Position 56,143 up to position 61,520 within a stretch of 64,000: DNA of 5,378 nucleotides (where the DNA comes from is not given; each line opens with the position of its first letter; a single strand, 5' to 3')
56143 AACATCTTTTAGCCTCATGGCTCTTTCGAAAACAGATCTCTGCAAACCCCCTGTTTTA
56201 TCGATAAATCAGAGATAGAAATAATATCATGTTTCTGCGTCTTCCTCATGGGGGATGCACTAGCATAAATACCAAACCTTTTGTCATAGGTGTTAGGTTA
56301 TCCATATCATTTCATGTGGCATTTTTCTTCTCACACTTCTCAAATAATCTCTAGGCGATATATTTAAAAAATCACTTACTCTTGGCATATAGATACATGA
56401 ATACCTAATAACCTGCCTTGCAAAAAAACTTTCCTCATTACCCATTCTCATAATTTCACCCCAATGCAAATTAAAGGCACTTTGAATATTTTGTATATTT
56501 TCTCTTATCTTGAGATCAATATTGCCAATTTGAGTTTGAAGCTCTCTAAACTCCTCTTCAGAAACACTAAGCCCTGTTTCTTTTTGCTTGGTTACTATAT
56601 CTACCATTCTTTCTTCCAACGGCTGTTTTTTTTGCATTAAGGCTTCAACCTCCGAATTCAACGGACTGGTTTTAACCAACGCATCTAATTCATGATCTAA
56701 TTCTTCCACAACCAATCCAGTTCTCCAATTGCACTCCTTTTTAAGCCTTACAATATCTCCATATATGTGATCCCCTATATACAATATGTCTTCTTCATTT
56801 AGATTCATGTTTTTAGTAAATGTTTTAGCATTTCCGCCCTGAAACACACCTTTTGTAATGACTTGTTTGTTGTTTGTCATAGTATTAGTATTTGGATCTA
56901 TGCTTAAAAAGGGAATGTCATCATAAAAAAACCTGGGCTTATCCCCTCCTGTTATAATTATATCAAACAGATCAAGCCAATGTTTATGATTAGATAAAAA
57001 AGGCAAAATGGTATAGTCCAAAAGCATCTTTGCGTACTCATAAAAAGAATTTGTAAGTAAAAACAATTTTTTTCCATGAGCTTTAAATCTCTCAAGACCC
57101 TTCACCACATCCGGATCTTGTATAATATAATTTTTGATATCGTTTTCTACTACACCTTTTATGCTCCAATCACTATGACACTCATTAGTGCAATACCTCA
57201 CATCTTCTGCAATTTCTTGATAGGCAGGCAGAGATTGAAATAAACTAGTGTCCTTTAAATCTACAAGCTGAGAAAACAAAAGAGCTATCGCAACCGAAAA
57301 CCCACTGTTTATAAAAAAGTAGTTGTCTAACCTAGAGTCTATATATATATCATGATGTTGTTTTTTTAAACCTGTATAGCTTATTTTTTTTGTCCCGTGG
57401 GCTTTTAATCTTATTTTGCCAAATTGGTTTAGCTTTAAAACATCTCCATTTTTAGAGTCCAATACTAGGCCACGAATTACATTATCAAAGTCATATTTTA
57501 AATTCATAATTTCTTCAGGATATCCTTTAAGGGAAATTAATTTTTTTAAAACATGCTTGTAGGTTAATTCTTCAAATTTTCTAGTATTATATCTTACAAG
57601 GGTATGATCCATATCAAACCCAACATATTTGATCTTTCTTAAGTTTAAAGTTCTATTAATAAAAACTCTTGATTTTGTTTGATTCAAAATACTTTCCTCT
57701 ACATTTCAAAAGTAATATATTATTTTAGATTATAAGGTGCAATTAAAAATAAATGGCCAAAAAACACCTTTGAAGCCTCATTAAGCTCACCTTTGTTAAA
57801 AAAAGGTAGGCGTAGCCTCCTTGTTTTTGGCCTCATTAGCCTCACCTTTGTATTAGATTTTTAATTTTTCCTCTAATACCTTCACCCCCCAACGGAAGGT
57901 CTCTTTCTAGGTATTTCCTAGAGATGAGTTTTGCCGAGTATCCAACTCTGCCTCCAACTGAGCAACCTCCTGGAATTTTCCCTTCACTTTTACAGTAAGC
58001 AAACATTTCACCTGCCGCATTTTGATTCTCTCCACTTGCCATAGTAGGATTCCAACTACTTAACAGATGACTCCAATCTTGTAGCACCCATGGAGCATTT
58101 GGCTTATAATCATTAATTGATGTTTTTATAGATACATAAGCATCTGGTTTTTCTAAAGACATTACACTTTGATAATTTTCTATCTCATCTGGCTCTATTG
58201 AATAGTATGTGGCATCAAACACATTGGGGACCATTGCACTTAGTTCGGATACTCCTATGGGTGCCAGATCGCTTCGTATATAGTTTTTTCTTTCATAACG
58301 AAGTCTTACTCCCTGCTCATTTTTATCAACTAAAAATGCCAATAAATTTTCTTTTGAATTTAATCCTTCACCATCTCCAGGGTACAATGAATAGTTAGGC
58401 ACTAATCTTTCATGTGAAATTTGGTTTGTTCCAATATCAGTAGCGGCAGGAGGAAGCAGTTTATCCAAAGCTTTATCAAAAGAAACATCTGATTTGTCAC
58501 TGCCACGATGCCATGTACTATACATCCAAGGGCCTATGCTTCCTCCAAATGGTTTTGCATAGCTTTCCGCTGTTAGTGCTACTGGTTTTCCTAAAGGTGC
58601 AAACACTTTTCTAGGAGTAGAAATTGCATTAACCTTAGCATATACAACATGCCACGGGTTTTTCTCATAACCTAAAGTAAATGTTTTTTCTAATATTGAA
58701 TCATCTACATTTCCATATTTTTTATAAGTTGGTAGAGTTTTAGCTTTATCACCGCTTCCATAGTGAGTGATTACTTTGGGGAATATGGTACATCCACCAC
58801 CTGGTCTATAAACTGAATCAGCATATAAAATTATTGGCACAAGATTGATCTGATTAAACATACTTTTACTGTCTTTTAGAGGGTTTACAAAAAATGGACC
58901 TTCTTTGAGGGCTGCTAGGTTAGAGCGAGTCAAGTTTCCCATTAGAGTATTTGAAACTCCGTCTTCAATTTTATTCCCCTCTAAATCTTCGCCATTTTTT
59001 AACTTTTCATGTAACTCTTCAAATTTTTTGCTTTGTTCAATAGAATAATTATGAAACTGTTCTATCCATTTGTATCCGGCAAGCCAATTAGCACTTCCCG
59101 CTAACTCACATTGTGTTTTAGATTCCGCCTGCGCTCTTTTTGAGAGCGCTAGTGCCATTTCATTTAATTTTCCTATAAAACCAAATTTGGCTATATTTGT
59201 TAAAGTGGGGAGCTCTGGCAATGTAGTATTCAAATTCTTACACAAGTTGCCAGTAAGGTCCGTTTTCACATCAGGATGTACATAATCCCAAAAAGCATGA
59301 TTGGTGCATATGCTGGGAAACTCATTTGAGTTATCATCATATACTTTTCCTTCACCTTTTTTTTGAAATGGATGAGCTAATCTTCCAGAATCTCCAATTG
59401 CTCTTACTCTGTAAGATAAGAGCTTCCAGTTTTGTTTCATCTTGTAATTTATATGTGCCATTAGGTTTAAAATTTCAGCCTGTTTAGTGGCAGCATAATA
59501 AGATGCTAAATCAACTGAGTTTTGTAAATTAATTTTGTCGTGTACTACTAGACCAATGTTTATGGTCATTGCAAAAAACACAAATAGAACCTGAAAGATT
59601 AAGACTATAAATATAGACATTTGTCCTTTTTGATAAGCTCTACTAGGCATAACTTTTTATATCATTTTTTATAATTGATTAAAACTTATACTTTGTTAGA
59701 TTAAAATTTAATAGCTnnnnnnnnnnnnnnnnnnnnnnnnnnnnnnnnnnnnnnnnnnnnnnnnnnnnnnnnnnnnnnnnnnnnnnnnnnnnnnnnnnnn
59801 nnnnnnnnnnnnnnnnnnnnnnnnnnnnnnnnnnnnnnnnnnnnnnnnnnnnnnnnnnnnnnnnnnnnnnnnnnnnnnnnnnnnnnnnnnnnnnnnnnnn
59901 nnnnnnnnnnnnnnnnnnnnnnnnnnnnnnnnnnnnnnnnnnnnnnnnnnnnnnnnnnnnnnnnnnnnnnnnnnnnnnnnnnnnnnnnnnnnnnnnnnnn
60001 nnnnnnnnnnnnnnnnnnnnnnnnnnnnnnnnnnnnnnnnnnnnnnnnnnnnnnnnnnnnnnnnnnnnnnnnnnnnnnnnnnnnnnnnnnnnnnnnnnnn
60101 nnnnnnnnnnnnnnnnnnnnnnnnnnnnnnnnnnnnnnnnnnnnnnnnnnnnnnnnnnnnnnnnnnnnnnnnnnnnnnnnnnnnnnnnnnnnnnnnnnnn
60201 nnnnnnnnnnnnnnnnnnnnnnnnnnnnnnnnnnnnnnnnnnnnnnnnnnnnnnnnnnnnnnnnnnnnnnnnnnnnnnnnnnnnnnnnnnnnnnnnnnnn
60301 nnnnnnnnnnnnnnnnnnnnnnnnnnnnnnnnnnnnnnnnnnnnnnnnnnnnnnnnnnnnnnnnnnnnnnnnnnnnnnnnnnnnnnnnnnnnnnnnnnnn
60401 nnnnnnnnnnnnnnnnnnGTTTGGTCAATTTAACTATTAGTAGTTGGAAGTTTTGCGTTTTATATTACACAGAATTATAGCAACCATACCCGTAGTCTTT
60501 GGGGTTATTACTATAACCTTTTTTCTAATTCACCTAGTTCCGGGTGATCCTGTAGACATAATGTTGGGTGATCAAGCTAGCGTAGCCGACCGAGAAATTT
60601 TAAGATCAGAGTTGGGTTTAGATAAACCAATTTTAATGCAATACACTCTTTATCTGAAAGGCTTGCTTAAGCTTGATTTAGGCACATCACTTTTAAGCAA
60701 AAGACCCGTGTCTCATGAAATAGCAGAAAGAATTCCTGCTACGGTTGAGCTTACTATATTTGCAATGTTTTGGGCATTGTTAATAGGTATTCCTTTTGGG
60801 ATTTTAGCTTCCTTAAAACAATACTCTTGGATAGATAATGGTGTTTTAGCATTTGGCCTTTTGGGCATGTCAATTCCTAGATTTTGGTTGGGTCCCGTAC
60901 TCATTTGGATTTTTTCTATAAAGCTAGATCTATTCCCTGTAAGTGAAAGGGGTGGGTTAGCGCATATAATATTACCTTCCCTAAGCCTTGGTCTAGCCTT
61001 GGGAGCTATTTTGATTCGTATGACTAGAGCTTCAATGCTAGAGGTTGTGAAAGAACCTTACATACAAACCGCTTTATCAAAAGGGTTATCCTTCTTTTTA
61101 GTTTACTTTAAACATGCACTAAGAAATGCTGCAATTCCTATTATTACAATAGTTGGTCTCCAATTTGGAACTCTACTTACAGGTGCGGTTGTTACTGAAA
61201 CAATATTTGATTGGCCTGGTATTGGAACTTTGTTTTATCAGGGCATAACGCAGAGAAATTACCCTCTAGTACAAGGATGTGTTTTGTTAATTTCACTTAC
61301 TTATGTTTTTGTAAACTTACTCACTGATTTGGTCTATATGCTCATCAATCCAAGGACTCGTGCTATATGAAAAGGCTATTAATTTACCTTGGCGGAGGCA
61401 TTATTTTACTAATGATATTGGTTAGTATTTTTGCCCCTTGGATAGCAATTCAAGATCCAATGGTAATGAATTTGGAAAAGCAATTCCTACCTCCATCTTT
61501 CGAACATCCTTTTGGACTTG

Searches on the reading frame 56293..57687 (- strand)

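Call 15: search_protein_families(library=pfam, proteins=[window:56293-57687:-])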
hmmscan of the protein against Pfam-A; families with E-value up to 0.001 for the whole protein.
window:56293-57687:- (464 aa): 2 families
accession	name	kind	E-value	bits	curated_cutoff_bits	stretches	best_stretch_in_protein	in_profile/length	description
PF05761.20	5_nucleotid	-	1e-135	453.7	28.5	1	8-460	1-459/460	5' nucleotidase family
PF00702.32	Hydrolase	-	3.4e-05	24.8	26.4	0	19-250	1-150/191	haloacid dehalogenase-like hydrolase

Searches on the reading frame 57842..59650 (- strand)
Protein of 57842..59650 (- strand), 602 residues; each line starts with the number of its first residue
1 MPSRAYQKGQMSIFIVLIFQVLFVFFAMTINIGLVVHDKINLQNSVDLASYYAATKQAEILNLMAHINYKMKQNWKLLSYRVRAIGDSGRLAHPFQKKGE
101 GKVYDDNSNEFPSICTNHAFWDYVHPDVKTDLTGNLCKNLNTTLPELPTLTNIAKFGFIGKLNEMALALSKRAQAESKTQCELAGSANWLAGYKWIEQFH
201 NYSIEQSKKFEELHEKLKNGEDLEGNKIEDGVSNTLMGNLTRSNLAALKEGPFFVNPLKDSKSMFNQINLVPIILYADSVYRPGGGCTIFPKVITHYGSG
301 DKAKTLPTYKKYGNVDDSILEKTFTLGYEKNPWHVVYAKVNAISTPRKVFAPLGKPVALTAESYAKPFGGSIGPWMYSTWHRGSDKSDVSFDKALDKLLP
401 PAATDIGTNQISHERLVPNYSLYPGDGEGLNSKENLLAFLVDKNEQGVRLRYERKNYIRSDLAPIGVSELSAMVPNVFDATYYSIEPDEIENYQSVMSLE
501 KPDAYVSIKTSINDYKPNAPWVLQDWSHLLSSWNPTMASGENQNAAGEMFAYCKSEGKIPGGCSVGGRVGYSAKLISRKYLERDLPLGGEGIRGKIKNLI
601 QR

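Call 15: search_protein_families(library=pfam, proteins=[window:57842-59650:-])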
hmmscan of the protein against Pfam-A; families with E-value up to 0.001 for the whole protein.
window:57842-59650:- (602 aa): 1 family
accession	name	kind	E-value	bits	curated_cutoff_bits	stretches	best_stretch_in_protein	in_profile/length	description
PF13400.11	Tad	-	1.3e-06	29.1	22.3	1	9-55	1-46/47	Putative Flp pilus-assembly TadE/G-like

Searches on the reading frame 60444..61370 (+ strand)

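Call 24: search_protein_families(library=pfam, proteins=[window:60444-61370:+])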
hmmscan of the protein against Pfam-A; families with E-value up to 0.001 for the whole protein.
window:60444-61370:+ (308 aa): 2 families
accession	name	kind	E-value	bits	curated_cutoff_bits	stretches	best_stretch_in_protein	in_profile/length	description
PF00528.27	BPD_transp_1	-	9.7e-39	133.4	26.4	1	115-306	1-183/184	Binding-protein-dependent transport system inner membrane component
PF19300.4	BPD_transp_1_N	-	1.5e-15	57.8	23.8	1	4-104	2-114/114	Binding-prot-dependent transport system membrane comp, N-term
